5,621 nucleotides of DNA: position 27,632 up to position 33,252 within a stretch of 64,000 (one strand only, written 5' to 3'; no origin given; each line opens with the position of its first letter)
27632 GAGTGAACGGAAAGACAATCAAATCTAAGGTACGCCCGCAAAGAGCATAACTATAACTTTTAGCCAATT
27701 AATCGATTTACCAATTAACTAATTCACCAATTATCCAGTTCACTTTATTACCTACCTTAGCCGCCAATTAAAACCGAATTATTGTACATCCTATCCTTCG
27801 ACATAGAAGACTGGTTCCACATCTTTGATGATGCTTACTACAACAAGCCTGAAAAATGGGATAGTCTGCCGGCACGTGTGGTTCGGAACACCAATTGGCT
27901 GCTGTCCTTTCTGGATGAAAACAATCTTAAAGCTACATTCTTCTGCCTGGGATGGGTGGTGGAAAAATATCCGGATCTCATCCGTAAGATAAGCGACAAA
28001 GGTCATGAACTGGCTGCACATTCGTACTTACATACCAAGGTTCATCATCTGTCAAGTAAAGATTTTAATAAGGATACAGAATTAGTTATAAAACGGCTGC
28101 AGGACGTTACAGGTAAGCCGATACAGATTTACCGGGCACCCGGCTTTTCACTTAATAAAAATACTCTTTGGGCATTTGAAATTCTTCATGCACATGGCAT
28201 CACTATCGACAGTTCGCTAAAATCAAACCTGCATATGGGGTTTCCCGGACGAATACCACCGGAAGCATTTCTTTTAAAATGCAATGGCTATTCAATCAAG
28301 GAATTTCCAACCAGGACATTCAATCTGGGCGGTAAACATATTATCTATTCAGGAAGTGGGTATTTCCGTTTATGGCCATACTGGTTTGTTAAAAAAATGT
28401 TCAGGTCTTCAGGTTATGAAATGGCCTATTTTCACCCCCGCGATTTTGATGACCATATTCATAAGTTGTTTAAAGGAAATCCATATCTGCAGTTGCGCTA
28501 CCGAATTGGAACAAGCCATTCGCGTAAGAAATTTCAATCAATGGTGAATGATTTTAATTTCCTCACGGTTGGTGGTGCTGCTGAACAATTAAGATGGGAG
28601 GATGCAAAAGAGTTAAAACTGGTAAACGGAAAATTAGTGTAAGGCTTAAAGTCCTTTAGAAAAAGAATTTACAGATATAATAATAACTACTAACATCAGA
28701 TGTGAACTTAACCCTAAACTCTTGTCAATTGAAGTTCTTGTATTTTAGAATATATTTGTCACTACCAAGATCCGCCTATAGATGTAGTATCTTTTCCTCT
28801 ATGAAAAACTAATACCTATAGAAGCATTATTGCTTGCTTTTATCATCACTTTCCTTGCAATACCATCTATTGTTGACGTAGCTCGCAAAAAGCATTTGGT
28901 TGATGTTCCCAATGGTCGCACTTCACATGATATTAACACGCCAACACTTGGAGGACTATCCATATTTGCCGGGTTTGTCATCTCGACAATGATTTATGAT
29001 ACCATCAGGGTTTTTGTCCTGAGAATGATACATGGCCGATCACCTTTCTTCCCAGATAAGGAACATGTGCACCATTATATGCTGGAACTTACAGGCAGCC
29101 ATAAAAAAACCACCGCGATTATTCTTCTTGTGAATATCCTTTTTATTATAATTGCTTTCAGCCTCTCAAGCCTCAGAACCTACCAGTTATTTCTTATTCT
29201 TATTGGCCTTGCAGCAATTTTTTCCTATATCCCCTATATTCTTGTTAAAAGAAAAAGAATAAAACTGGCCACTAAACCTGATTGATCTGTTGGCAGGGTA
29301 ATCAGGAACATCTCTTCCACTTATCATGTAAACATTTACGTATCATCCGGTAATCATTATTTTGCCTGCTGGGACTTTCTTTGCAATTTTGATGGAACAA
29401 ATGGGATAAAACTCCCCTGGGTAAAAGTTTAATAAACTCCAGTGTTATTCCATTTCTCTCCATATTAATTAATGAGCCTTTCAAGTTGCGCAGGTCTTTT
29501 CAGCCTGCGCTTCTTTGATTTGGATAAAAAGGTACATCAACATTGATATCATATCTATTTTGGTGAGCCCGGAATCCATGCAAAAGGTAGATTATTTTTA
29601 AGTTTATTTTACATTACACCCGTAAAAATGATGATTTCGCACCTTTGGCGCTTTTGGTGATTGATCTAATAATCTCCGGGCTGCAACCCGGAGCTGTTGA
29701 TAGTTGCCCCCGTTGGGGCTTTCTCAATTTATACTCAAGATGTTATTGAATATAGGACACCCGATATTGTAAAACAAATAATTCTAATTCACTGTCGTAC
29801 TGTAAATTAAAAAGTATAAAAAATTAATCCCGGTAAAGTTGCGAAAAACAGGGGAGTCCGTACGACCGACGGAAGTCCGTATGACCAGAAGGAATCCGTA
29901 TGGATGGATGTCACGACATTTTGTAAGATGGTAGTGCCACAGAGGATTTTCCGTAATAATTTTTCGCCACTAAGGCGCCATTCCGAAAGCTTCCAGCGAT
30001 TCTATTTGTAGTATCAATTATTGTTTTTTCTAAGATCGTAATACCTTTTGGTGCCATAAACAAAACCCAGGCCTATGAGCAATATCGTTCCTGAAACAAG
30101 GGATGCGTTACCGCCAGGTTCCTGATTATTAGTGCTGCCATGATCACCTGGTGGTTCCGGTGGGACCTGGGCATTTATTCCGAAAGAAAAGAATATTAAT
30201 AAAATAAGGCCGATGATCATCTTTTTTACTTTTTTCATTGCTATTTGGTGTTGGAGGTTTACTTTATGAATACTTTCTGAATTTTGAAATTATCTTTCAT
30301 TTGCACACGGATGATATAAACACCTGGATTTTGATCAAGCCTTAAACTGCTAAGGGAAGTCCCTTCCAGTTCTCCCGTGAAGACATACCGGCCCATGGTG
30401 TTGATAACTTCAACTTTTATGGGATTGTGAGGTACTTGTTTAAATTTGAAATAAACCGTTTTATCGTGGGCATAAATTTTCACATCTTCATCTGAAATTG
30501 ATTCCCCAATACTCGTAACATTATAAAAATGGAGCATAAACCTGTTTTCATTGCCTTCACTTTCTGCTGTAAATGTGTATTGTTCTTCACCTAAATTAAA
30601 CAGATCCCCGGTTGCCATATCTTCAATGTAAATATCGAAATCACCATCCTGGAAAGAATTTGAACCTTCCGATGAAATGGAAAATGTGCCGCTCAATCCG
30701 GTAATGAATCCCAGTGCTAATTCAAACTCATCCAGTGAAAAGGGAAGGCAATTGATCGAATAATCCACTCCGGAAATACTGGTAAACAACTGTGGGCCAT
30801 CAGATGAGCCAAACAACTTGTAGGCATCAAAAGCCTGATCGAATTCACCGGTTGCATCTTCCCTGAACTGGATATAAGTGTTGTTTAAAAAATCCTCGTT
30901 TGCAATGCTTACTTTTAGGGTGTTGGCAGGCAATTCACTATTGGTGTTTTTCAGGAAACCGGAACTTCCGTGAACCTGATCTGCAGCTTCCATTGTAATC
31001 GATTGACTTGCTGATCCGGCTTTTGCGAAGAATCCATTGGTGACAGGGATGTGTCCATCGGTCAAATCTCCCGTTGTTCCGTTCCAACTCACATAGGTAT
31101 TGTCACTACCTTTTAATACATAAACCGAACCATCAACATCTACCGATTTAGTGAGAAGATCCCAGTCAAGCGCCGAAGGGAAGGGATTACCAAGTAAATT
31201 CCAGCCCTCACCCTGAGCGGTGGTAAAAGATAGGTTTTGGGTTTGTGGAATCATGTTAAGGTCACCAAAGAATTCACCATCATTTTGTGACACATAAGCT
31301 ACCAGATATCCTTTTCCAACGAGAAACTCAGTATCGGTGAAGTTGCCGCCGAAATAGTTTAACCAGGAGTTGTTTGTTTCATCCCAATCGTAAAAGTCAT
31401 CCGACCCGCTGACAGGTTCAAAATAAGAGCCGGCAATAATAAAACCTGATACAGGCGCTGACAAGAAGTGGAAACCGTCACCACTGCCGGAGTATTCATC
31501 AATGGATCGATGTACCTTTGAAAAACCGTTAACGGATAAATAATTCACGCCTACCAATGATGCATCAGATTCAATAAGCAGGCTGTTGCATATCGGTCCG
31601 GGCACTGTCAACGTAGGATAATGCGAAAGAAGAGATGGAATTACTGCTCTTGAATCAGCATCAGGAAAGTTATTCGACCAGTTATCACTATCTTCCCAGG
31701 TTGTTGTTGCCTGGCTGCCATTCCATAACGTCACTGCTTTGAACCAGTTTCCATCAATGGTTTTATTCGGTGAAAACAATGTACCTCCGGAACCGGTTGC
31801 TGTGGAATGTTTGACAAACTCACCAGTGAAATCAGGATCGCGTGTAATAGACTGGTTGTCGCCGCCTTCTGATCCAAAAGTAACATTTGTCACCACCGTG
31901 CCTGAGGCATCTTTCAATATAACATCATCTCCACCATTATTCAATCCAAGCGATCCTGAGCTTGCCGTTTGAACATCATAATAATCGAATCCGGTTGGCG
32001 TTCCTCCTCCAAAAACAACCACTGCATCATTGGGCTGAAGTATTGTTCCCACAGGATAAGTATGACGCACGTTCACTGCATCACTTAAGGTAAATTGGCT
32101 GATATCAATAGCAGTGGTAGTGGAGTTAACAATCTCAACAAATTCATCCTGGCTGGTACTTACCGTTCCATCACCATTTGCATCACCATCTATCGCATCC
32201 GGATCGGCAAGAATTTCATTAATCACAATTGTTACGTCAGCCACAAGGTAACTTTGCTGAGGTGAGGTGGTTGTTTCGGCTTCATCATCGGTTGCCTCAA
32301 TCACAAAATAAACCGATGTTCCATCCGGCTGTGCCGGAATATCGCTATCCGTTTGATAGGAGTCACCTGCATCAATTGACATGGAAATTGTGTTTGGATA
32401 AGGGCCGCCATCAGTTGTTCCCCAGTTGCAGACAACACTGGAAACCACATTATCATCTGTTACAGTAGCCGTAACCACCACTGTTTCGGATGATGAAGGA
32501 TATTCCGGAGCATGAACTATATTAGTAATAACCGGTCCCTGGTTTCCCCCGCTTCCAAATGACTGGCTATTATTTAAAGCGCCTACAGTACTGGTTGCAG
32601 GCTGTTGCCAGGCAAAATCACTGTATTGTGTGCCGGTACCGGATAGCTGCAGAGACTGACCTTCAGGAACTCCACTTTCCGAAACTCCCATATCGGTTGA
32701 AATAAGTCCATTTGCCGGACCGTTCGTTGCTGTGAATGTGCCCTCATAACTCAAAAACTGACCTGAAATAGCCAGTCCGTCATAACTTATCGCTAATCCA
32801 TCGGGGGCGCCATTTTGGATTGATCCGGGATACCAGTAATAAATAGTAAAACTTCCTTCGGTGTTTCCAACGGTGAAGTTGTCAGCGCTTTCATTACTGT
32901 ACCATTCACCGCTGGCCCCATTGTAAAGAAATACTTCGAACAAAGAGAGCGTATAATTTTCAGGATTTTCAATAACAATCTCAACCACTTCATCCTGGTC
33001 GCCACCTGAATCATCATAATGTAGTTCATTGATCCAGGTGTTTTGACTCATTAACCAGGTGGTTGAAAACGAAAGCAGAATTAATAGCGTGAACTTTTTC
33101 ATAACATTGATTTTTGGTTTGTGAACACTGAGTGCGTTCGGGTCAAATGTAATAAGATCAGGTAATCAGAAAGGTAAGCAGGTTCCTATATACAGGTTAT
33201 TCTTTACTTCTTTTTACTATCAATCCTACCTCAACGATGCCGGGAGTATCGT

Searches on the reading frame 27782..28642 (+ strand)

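Call 34: search_protein_families(library=pfam, proteins=[window:27782-28642:+], max_evalue=0.00001)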
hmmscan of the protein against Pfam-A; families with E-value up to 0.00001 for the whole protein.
window:27782-28642:+ (286 aa): 2 families
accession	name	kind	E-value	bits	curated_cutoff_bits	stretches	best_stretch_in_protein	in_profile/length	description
PF01522.26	Polysacc_deac_1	-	7.9e-22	78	23.1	1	15-131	13-115/124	Polysaccharide deacetylase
PF11959.13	DUF3473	-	2e-20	73.5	29.6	1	151-264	10-126/130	Domain of unknown function (DUF3473)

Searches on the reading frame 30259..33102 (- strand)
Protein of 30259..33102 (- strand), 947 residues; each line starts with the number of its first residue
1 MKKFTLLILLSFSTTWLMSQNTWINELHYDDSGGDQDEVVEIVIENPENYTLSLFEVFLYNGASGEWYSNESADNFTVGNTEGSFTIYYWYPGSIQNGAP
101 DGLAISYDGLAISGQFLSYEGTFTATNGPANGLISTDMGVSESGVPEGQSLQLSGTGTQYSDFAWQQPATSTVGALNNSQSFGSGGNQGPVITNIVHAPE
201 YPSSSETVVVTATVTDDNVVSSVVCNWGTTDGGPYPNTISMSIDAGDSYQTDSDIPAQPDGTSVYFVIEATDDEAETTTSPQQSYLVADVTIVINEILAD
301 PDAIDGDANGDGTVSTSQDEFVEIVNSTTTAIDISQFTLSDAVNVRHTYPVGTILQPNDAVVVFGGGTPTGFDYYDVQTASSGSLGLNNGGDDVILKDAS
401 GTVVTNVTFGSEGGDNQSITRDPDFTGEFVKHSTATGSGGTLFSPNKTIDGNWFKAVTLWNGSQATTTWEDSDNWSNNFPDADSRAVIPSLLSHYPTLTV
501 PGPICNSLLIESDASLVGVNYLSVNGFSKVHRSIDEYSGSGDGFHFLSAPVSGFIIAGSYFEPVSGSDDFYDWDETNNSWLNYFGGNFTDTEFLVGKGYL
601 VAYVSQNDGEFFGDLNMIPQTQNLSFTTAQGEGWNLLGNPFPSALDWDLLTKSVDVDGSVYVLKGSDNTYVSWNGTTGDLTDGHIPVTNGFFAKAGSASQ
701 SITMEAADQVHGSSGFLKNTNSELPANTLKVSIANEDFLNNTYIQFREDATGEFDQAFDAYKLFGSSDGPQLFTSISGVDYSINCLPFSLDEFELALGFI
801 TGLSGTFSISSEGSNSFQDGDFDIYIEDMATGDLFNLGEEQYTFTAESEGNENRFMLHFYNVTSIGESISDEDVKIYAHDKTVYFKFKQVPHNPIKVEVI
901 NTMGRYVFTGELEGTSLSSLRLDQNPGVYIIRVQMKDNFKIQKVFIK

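Call 34: search_protein_families(library=pfam, proteins=[window:30259-33102:-], max_evalue=0.00001)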
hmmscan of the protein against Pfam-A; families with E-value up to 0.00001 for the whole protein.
window:30259-33102:- (947 aa): 1 family
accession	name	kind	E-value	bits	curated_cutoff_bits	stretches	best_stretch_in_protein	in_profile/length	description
PF00932.25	LTD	-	3.2e-18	66.5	34.3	1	291-410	7-108/109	Lamin Tail Domain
